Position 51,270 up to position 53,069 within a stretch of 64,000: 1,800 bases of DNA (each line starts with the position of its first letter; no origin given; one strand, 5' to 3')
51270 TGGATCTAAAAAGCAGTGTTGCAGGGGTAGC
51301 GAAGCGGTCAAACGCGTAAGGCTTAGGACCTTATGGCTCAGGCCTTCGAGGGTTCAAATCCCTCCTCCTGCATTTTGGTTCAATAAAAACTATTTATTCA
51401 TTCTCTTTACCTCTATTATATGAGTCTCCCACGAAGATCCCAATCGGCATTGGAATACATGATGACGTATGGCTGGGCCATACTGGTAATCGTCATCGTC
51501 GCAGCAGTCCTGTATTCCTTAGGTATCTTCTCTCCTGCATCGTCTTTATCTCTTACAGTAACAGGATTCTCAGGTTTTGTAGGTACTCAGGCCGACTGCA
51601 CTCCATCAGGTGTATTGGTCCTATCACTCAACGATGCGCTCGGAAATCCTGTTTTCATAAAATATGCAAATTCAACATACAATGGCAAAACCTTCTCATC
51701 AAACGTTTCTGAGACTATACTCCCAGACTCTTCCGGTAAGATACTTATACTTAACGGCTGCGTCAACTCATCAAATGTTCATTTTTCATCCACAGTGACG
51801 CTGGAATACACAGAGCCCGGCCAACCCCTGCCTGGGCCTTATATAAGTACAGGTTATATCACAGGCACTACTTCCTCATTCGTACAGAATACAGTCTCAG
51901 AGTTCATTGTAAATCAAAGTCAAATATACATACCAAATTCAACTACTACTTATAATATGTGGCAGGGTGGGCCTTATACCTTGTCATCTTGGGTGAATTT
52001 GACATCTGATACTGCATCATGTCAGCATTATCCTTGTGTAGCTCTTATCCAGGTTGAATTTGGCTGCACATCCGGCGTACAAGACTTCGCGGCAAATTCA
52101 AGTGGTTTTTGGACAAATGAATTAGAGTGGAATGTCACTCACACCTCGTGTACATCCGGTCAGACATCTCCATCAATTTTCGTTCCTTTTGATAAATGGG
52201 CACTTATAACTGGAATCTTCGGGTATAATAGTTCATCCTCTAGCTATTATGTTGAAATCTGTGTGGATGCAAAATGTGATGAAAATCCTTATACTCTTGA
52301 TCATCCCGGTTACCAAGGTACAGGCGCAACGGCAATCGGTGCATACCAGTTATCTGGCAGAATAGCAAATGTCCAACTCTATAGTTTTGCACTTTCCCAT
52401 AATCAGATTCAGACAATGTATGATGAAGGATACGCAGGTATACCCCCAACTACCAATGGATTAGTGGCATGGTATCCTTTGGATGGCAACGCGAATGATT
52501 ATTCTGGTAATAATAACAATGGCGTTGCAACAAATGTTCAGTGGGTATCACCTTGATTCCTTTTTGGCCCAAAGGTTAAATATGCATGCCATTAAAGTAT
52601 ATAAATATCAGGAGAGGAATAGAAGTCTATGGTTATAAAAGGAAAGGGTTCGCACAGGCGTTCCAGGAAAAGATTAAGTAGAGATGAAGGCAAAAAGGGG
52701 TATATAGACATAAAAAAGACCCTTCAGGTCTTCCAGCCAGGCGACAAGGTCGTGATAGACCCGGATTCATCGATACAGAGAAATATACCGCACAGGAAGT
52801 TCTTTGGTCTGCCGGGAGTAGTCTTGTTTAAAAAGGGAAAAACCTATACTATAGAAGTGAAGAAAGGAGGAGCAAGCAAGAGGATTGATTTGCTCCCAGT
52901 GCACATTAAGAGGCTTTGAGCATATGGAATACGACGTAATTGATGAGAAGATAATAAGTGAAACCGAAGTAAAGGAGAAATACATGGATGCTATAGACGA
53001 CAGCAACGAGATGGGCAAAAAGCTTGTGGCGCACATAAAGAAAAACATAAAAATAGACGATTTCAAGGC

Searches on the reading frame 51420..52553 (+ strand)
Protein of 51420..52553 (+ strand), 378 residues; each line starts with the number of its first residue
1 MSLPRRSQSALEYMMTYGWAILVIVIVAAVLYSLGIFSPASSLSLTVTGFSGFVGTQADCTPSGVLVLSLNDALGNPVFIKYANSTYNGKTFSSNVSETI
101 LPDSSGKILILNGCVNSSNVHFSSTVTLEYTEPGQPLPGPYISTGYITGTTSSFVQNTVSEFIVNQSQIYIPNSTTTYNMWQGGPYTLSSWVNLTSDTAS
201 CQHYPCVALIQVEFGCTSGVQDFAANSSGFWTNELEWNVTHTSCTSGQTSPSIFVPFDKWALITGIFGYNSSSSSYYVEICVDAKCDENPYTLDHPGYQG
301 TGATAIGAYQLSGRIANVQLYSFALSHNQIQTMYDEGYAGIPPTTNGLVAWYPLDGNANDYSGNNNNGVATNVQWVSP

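Call 13: search_protein_families(library=pfam, proteins=[window:51420-52553:+], max_evalue=1)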
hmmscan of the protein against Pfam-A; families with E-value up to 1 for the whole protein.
window:51420-52553:+ (378 aa): 1 family
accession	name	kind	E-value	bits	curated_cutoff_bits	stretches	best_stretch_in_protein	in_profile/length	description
PF13385.13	Laminin_G_3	-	7.9e-06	26.5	27.6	1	179-331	12-151/151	Concanavalin A-like lectin/glucanases superfamily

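Call 42: search_protein_families(library=ncbifam, proteins=[window:51420-52553:+], max_evalue=1)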
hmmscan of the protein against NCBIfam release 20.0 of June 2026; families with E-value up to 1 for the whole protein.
window:51420-52553:+ (378 aa): 2 families
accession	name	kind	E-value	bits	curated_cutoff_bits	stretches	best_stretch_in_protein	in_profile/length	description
NF052521.1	TafC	equivalog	0.0096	15.1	410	1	253-340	277-366/373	TafC family fimbrial protein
NF040514.1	CAL67264_fam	equivalog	0.17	12.2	50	1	17-38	6-27/57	CAL67264 family membrane protein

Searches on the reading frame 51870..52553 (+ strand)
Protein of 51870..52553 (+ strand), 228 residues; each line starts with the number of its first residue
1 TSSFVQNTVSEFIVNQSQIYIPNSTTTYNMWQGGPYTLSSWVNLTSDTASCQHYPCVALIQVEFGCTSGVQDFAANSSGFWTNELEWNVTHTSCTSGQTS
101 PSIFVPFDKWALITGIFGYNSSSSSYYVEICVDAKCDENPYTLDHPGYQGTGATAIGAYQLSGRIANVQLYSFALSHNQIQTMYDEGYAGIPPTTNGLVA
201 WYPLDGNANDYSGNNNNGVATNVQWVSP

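Call 33: search_protein_families(library=pfam, proteins=[window:51870-52553:+], max_evalue=1)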
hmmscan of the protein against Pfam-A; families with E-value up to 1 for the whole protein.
seq(228 aa): 1 family
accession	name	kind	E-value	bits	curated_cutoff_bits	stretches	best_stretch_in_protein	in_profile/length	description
PF13385.13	Laminin_G_3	-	2.3e-06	28.2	27.6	1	29-181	12-151/151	Concanavalin A-like lectin/glucanases superfamily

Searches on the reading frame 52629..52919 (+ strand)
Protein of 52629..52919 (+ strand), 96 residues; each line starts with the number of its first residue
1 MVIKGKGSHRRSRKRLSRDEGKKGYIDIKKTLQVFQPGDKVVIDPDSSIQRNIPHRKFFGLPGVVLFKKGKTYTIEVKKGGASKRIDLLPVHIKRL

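Call 83: find_encoding_contigs(protein=window:52629-52919:+, flank=3500, max_places=8)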
Protein window:52629-52919:+ (96 aa): 23 contigs read that carry it; 8 places shown.
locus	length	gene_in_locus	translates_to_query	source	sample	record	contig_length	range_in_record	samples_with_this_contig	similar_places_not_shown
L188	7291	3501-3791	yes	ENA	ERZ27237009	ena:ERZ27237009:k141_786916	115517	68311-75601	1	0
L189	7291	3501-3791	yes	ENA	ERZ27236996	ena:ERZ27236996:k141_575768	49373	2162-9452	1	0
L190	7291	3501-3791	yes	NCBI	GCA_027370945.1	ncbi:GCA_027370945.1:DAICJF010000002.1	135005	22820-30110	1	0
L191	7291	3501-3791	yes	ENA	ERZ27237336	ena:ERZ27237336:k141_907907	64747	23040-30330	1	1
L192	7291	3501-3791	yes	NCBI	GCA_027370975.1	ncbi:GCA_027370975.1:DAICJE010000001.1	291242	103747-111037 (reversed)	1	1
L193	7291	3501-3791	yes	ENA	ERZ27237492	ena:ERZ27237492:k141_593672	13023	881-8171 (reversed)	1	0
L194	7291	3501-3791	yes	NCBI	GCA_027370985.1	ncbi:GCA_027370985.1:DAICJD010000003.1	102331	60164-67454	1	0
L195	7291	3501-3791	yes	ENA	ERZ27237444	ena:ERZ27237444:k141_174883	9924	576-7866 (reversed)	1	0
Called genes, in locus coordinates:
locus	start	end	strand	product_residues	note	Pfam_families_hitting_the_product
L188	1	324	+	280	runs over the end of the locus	-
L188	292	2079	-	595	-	PF19291:TREH_N, PF00723:Glyco_hydro_15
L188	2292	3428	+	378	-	PF13385:Laminin_G_3 (weak)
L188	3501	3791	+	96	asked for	PF01157:Ribosomal_L21e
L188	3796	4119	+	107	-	PF03874:RNA_pol_Rpb4 (weak)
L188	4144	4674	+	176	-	PF04919:DUF655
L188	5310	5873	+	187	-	PF11019:DUF2608 (faint), PF24694:LNS2_PITM1-3 (weak)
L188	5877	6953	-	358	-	PF13439:Glyco_transf_4, PF00534:Glycos_transf_1, PF13692:Glyco_trans_1_4, PF13524:Glyco_trans_1_2 (weak)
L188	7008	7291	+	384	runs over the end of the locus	PF00293:NUDIX, PF14815:NUDIX_4 (weak), PF00398:RrnaAD (weak), PF13489:Methyltransf_23, PF08241:Methyltransf_11 (weak), PF08242:Methyltransf_12, PF13649:Methyltransf_25 (weak)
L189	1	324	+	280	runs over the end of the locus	-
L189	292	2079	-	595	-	PF19291:TREH_N, PF00723:Glyco_hydro_15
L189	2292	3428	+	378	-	PF13385:Laminin_G_3 (weak)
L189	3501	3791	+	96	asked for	PF01157:Ribosomal_L21e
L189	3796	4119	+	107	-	PF03874:RNA_pol_Rpb4 (weak)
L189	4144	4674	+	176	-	PF04919:DUF655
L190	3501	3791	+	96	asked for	PF01157:Ribosomal_L21e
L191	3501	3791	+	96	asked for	PF01157:Ribosomal_L21e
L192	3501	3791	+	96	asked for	PF01157:Ribosomal_L21e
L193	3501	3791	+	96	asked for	PF01157:Ribosomal_L21e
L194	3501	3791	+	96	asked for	PF01157:Ribosomal_L21e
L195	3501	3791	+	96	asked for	PF01157:Ribosomal_L21e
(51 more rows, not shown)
